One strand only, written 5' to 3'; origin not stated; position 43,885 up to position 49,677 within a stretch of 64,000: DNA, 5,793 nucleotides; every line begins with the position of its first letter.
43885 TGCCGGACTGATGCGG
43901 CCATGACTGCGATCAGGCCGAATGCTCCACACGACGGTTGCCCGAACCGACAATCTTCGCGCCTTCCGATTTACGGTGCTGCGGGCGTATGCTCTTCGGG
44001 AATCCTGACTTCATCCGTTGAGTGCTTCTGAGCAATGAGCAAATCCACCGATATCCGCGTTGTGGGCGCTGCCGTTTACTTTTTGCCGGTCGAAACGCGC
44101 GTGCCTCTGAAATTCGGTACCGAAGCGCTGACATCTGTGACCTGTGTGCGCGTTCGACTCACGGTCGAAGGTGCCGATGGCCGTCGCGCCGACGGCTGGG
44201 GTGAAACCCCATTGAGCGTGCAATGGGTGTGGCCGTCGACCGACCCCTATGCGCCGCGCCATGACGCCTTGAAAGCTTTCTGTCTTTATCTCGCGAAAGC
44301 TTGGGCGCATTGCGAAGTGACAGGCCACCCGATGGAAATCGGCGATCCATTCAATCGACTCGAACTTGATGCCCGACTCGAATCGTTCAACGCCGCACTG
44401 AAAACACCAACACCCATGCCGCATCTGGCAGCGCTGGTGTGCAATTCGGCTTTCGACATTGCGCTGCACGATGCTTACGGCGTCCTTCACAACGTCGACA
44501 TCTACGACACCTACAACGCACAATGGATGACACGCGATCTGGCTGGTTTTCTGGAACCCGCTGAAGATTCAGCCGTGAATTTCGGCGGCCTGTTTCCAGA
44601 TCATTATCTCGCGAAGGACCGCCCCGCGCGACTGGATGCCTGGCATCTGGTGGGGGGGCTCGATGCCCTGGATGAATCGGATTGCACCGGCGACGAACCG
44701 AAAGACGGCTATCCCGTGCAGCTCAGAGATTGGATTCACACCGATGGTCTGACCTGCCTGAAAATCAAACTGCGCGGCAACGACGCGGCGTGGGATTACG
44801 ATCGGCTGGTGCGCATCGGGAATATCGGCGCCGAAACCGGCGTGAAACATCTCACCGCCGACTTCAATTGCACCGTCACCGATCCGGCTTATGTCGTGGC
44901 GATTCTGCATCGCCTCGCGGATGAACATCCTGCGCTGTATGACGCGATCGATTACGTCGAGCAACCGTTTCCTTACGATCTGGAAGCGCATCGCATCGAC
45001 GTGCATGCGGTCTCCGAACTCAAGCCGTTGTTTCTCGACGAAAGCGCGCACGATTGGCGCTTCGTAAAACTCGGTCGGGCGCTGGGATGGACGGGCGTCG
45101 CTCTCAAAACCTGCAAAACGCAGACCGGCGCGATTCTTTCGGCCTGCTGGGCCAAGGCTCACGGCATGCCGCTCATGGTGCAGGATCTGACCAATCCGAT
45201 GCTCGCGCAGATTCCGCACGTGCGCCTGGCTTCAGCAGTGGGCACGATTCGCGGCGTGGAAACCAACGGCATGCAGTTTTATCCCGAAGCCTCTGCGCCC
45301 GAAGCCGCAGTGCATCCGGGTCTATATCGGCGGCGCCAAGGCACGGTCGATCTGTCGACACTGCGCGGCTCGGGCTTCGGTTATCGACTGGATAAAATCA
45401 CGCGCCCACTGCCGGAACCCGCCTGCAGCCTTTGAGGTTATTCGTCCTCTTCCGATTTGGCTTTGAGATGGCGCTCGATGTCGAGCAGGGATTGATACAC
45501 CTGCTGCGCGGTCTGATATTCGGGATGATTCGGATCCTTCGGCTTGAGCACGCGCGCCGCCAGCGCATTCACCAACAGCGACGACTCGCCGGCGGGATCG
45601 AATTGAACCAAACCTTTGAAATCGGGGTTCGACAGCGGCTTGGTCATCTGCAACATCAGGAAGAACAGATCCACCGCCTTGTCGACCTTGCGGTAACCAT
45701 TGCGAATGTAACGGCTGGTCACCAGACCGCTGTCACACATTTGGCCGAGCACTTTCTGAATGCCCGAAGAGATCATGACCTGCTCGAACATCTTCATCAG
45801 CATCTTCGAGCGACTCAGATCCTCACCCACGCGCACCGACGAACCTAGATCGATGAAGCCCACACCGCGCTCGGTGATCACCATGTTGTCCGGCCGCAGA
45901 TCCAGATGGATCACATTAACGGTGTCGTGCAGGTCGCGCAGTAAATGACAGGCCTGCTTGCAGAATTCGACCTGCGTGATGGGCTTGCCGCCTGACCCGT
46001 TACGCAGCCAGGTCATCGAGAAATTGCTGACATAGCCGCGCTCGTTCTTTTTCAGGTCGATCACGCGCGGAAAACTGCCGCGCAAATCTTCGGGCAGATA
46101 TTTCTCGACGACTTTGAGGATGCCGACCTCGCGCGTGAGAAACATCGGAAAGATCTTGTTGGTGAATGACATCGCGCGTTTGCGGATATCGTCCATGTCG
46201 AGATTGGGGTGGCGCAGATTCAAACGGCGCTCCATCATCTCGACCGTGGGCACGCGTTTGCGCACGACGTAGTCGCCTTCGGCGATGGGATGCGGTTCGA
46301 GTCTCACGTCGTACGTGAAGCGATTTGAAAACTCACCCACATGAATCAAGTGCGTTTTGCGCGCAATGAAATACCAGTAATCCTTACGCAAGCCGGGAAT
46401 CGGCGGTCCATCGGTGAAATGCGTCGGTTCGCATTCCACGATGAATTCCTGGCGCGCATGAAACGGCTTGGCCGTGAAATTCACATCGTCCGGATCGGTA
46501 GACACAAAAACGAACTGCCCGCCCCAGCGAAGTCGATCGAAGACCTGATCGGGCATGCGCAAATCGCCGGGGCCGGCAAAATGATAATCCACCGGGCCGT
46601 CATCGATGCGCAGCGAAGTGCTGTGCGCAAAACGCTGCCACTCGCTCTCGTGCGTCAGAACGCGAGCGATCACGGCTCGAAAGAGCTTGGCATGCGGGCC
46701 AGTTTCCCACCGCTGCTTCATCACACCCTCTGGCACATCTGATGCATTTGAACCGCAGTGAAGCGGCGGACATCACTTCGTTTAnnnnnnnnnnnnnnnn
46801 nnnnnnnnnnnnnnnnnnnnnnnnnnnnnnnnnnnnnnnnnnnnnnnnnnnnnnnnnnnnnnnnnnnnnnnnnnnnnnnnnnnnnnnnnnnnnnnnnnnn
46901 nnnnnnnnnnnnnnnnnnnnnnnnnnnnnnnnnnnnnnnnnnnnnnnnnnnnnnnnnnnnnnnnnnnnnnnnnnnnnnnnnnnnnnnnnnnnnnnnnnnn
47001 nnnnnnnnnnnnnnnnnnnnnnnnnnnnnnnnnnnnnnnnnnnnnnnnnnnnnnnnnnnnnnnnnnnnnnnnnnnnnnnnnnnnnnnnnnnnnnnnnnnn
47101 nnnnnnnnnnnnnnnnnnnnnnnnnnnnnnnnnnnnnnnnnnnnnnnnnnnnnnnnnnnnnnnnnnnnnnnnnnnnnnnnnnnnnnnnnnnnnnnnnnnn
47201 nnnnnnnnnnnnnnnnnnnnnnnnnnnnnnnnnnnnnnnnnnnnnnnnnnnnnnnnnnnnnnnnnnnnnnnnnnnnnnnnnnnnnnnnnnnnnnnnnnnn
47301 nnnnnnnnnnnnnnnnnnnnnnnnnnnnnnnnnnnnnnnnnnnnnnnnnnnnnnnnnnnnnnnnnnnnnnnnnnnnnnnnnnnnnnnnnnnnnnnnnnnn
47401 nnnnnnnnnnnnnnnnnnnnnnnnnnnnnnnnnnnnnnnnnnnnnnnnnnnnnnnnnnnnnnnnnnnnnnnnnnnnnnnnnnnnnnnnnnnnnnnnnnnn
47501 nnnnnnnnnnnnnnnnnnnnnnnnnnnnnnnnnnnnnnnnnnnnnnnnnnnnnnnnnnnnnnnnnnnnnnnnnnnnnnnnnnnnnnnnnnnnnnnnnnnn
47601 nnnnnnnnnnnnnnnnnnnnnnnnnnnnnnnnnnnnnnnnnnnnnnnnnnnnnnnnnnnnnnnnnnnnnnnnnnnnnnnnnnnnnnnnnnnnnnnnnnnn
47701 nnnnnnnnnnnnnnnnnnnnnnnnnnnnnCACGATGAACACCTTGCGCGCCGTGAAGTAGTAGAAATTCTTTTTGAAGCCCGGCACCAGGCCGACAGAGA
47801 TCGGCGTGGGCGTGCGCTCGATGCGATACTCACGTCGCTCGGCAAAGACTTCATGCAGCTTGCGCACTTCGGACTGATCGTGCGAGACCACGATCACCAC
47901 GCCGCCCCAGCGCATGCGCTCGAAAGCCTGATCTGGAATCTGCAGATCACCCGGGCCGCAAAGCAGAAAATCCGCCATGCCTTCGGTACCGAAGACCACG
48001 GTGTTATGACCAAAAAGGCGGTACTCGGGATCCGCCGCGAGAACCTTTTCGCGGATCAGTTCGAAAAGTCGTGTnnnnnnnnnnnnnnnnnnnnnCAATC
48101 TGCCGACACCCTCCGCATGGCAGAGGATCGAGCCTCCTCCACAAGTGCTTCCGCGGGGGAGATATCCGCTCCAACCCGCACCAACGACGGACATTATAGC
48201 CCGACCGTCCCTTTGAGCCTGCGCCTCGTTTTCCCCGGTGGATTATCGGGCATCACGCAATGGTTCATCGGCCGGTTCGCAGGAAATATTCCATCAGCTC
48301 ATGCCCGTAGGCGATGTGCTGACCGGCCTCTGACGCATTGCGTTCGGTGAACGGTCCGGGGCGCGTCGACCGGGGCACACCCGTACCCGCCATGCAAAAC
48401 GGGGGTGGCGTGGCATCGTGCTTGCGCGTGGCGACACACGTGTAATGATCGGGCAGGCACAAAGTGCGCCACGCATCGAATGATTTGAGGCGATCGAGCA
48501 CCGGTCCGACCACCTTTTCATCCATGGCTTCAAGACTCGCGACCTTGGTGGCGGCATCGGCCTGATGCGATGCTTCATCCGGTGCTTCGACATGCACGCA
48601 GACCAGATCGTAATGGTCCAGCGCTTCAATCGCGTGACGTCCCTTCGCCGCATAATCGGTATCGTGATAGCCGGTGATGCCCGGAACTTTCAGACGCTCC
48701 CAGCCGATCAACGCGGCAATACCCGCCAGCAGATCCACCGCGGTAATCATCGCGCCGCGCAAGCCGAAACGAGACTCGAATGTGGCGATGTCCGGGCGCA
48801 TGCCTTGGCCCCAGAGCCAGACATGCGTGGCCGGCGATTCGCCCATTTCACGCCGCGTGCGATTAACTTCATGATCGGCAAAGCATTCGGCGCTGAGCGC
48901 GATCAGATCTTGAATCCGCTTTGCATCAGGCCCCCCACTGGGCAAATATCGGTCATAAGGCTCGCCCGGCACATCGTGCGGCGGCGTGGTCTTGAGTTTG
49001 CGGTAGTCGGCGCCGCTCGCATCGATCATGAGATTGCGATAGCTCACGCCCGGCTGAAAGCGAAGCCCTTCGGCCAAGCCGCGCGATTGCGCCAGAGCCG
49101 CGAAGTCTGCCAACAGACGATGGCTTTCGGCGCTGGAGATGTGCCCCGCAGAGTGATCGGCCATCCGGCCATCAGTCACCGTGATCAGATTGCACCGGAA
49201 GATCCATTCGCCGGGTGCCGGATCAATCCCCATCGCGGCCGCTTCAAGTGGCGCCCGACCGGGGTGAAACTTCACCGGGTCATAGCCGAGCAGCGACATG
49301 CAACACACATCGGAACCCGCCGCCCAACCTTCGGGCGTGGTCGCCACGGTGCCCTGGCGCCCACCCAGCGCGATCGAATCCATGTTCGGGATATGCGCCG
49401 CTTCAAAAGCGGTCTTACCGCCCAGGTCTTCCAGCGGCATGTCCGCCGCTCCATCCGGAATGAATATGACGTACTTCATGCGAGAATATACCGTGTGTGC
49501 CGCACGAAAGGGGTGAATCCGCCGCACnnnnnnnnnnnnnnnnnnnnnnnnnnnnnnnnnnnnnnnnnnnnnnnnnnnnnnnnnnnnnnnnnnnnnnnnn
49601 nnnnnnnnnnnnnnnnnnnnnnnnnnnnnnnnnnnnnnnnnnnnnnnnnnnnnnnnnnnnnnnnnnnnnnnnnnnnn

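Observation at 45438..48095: Tandem paralogous atypical kinase-like proteins with a shared unrecognised N-terminal domain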

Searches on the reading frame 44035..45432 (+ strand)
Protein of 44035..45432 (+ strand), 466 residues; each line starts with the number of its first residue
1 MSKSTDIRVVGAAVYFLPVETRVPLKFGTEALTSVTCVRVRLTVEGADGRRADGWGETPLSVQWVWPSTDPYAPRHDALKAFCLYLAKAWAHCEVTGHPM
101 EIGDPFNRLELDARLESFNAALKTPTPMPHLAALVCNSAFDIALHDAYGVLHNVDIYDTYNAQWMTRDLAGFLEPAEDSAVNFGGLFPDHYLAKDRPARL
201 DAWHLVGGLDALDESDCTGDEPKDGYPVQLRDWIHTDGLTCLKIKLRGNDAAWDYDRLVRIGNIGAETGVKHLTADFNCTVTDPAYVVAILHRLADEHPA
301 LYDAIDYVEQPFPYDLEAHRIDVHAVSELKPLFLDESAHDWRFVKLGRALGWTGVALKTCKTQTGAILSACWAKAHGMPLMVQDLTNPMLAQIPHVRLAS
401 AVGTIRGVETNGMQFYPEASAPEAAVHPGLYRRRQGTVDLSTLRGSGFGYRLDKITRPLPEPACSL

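Call 4: search_protein_families(library=pfam, proteins=[window:44035-45432:+], max_evalue=1)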
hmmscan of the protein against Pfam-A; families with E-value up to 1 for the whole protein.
window:44035-45432:+ (466 aa): 1 family
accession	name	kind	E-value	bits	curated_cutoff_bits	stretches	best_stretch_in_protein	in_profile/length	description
PF13378.12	MR_MLE_C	-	1.2e-10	41.9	29.4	1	229-453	5-216/219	Enolase C-terminal domain-like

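Call 5: search_protein_families(library=ncbifam, proteins=[window:44035-45432:+], max_evalue=1)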
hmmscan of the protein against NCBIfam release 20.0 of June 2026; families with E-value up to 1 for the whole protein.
window:44035-45432:+ (466 aa): 1 family
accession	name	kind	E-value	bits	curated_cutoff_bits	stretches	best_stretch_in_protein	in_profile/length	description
NF047905.1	SucbenSynMenCBdel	equivalog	0.0017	17.7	500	1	232-320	116-194/327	o-succinylbenzoate synthase MenC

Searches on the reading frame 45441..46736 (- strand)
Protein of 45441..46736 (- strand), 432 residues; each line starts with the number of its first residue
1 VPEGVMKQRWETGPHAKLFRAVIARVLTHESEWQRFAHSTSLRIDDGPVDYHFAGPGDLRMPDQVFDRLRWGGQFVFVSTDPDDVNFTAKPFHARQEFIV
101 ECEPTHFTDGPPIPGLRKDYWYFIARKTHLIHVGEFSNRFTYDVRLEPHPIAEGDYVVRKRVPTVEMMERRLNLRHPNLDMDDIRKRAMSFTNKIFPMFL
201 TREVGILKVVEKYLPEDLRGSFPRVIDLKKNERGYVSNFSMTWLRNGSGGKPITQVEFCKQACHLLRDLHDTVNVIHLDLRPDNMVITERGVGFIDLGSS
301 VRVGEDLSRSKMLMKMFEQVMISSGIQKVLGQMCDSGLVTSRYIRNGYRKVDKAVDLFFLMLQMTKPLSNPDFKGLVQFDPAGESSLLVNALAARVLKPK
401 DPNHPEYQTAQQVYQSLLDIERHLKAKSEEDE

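Call 4: search_protein_families(library=pfam, proteins=[window:45441-46736:-], max_evalue=1)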
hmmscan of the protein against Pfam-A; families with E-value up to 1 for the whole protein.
window:45441-46736:- (432 aa): 4 families
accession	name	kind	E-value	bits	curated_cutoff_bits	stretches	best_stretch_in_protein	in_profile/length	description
PF01636.29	APH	-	0.0018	18.5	23.2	1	271-300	166-197/239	Phosphotransferase enzyme family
PF00069.31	Pkinase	-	0.011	15.5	31.7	1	257-307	102-152/263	Protein kinase domain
PF01163.29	RIO1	-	0.048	13.7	22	1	258-309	109-160/187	RIO domain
PF20000.4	fvmX2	-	0.21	11.5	27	1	19-55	51-87/261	FtsH ternary system domain X2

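Call 5: search_protein_families(library=ncbifam, proteins=[window:45441-46736:-], max_evalue=1)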
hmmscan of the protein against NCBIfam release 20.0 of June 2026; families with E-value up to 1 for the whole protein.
window:45441-46736:- (432 aa): 8 families
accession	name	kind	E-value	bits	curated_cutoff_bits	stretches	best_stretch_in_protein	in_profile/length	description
NF011462.0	PRK14879.1-3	equivalog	0.00059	19.6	174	1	247-301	76-129/192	Kae1-associated kinase Bud32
TIGR03724.2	arch_bud32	equivalog_domain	0.0021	17.6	125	1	256-303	88-134/193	KEOPS complex kinase/ATPase Bud32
NF007174.0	PRK09605.1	equivalog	0.031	12.7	447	1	251-323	425-495/535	bifunctional N(6)-L-threonylcarbamoyladenine synthase/serine/threonine protein kinase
NF011464.0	PRK14879.1-7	equivalog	0.065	12.9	246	1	256-299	106-148/221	Kae1-associated kinase Bud32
NF058632.1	SerThrKinPrkT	equivalog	0.089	11.8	280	1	198-304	56-169/322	serine/threonine protein kinase PrkT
TIGR02721.1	ycfN_thiK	equivalog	0.096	11.8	299.45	1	274-296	147-169/256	thiamine kinase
NF053615.1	SerThrKinAfsKStmc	equivalog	0.21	10.2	1300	1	194-302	53-160/809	protein serine/threonine kinase AfsK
NF052427.1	StpK7MSMEG_1200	equivalog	0.22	9.9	900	1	252-300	107-155/601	serine/threonine protein kinase StpK7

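Call 48: search_protein_families(library=padloc, proteins=[window:45441-46736:-], max_evalue=0.1)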
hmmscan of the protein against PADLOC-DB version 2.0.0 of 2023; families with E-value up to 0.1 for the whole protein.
window:45441-46736:- (432 aa): 12 families
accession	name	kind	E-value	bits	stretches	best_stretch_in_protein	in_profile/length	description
PDLC04056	PD-T4-6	-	2e-06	25.2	1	254-303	108-156/415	-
PDLC04047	PD-T4-6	-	0.00021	18.5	1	255-302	113-160/327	-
PDLC04138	mad6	-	0.00074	16.5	1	256-310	454-508/659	mads_6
PDLC04042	PD-T4-6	-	0.00079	17.2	1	252-297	108-153/292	-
PDLC04053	PD-T4-6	-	0.007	13.9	1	254-300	111-158/311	-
PDLC04051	PD-T4-6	-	0.012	12.6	1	254-306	138-190/476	-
PDLC04058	PD-T4-6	-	0.019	12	1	254-306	115-169/460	-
PDLC04044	PD-T4-6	-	0.02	12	1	256-303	141-189/372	-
PDLC04057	PD-T4-6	-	0.026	11.5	1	251-302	106-157/443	-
PDLC04059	PD-T4-6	-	0.03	11.4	1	259-299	116-157/433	-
PDLC04060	PD-T4-6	-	0.032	11.1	1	255-292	110-147/486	-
PDLC04045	PD-T4-6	-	0.054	10.4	1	258-299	144-186/350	-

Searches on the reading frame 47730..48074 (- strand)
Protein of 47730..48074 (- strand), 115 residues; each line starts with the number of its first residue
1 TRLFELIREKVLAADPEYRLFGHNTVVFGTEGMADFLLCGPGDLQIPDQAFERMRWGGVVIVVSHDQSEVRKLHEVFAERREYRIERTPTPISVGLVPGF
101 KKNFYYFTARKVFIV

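Call 27: search_solved_structures(query=A2, max_evalue=10, show_alignments=3)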
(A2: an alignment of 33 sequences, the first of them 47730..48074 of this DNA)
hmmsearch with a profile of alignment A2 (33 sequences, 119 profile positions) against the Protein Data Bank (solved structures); distinct sequences matched with E-value up to 10: 1.
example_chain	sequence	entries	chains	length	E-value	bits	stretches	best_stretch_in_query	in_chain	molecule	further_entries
6xeh_A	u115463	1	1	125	0.063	16.8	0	58-89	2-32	DE NOVO DESIGNED OR386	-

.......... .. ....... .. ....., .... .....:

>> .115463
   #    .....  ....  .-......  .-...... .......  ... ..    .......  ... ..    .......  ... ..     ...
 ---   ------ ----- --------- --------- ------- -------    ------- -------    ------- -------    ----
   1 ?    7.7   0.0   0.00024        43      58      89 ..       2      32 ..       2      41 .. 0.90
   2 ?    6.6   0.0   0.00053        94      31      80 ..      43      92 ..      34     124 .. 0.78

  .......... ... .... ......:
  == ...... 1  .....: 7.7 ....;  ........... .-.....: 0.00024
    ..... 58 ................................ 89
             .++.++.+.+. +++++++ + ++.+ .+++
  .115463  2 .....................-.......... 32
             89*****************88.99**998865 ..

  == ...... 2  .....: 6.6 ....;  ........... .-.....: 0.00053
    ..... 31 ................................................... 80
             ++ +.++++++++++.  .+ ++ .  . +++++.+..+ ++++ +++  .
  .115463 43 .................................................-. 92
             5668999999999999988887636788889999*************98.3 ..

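Call 32: predict_structure(alignment_id=A2)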
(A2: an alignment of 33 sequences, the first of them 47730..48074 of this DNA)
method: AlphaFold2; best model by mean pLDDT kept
length: 115 residues; sequences in the alignment: 33
mean_pLDDT: 90.8   pTM: 0.82
mean pLDDT of the five models: 90.8, 89.3, 89.1, 88.3, 86.1
residues with pLDDT >= 90: 72; 70-90: 41; 50-70: 2; < 50: 0
segments of 3 or more residues with pLDDT < 50: none
pLDDT, mean of each block of 10 residues (from residue 1): 87 89 84 91 91 93 96 97 97 84 95 81
secondary structure, 60 per line:
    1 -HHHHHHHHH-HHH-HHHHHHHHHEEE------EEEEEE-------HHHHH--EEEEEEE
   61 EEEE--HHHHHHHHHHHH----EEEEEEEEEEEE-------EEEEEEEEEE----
elements in order: H2-10 H16-24 E25-27 E34-39 H47-51 E54-64 H67-78 E83-94 E102-111

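Call 34: fold_search(model_id=the predicted structure, library=pdb)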
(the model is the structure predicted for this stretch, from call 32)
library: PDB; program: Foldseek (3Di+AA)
matches with E <= 10: 808; with E <= 0.001: 32
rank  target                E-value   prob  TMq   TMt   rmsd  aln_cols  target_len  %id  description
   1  3e05_D                3.8e-05  1.00  0.52  0.33   4.2        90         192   21  CRYSTAL STRUCTURE OF Precorrin-6y C5,15-methyltransferase FROM Geobacter metallireducens GS-15 (released 2008-08-12)
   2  3e05_E                6.0e-05  1.00  0.51  0.33   4.6        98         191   18  CRYSTAL STRUCTURE OF Precorrin-6y C5,15-methyltransferase FROM Geobacter metallireducens GS-15 (released 2008-08-12)
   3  3e05_B                7.3e-05  1.00  0.51  0.33   4.7        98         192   19  CRYSTAL STRUCTURE OF Precorrin-6y C5,15-methyltransferase FROM Geobacter metallireducens GS-15 (released 2008-08-12)
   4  3e05_G                7.8e-05  1.00  0.51  0.33   4.8        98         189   19  CRYSTAL STRUCTURE OF Precorrin-6y C5,15-methyltransferase FROM Geobacter metallireducens GS-15 (released 2008-08-12)
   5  3e05_C                9.4e-05  1.00  0.52  0.34   4.6        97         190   20  CRYSTAL STRUCTURE OF Precorrin-6y C5,15-methyltransferase FROM Geobacter metallireducens GS-15 (released 2008-08-12)
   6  3e05_H                1.6e-04  1.00  0.51  0.33   4.5        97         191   21  CRYSTAL STRUCTURE OF Precorrin-6y C5,15-methyltransferase FROM Geobacter metallireducens GS-15 (released 2008-08-12)
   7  3e05_F                2.7e-04  1.00  0.53  0.35   3.5        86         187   19  CRYSTAL STRUCTURE OF Precorrin-6y C5,15-methyltransferase FROM Geobacter metallireducens GS-15 (released 2008-08-12)
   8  3hm2_H                2.7e-04  1.00  0.49  0.36   4.1        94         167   15  Crystal Structure of Putative Precorrin-6Y C5,15-Methyltransferase Targeted Domain from Corynebacterium diphtheriae (released 2009-07-07)
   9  3e05_A                3.0e-04  1.00  0.50  0.33   4.1        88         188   15  CRYSTAL STRUCTURE OF Precorrin-6y C5,15-methyltransferase FROM Geobacter metallireducens GS-15 (released 2008-08-12)
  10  3hm2_G                3.0e-04  1.00  0.41  0.30   5.0        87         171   20  Crystal Structure of Putative Precorrin-6Y C5,15-Methyltransferase Targeted Domain from Corynebacterium diphtheriae (released 2009-07-07)
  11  3mb5                  3.2e-04  1.00  0.43  0.22   7.0       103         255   16  Crystal structure of P. abyssi tRNA m1A58 methyltransferase in complex with S-adenosyl-L-methionine (released 2010-05-12)
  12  3hm2_C                3.9e-04  1.00  0.43  0.31   5.5        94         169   14  Crystal Structure of Putative Precorrin-6Y C5,15-Methyltransferase Targeted Domain from Corynebacterium diphtheriae (released 2009-07-07)
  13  5n5d_B                4.2e-04  1.00  0.40  0.24   5.7       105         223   19  Crystal Structure of the O-Methyltransferase TomG from Streptomyces achromogenes involved in Tomaymycin synthesis in c (released 2017-09-20)
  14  3hm2_D                4.2e-04  0.99  0.43  0.32   9.7       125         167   18  Crystal Structure of Putative Precorrin-6Y C5,15-Methyltransferase Targeted Domain from Corynebacterium diphtheriae (released 2009-07-07)
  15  8h27_D                4.8e-04  0.98  0.38  0.27  11.4       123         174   16  Crystal structure of MnmM from S. aureus complexed with SAM (2.04 A) (released 2023-01-25)
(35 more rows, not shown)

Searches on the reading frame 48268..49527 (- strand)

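Call 4: search_protein_families(library=pfam, proteins=[window:48268-49527:-], max_evalue=1)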
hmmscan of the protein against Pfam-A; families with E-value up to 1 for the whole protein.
window:48268-49527:- (420 aa): 3 families
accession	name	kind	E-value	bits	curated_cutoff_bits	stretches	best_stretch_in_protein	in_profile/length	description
PF10143.14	PhosphMutase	-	9.6e-45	153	21.5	1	55-222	3-170/170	2,3-bisphosphoglycerate-independent phosphoglycerate mutase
PF01676.23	Metalloenzyme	-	2.1e-31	109.8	24.3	1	17-386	1-227/252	Metalloenzyme superfamily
PF14510.11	ABC_trans_N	-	0.1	13.4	25.4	1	134-181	40-86/89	ABC-transporter N-terminal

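Call 5: search_protein_families(library=ncbifam, proteins=[window:48268-49527:-], max_evalue=1)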
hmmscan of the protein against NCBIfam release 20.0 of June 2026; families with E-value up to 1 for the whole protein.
window:48268-49527:- (420 aa): 6 families
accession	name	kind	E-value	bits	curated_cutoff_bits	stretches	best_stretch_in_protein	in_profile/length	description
NF003242.0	PRK04200.1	equivalog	1.1e-142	475.5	426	1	17-417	1-394/395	cofactor-independent phosphoglycerate mutase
TIGR02535.1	hyp_Hser_kinase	hypoth_equivalog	3.5e-142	473.9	446.3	1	17-416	1-396/397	proposed homoserine kinase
TIGR00306.2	apgM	subfamily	8e-128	426.8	320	1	18-416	1-403/403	2,3-bisphosphoglycerate-independent phosphoglycerate mutase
NF003104.0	PRK04024.1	equivalog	3.9e-71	240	489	1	16-413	2-398/412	2,3-bisphosphoglycerate-independent phosphoglycerate mutase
NF038358.1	phophono_PhpG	equivalog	4.5e-51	173.9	545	2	202-416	205-416/417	CMP-5'-phosphonoformate--3-phosphoglycerate phosphonoformyl transferase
NF003160.0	PRK04135.1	equivalog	2.8e-34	118.5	468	1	15-416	14-392/403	2,3-bisphosphoglycerate-independent phosphoglycerate mutase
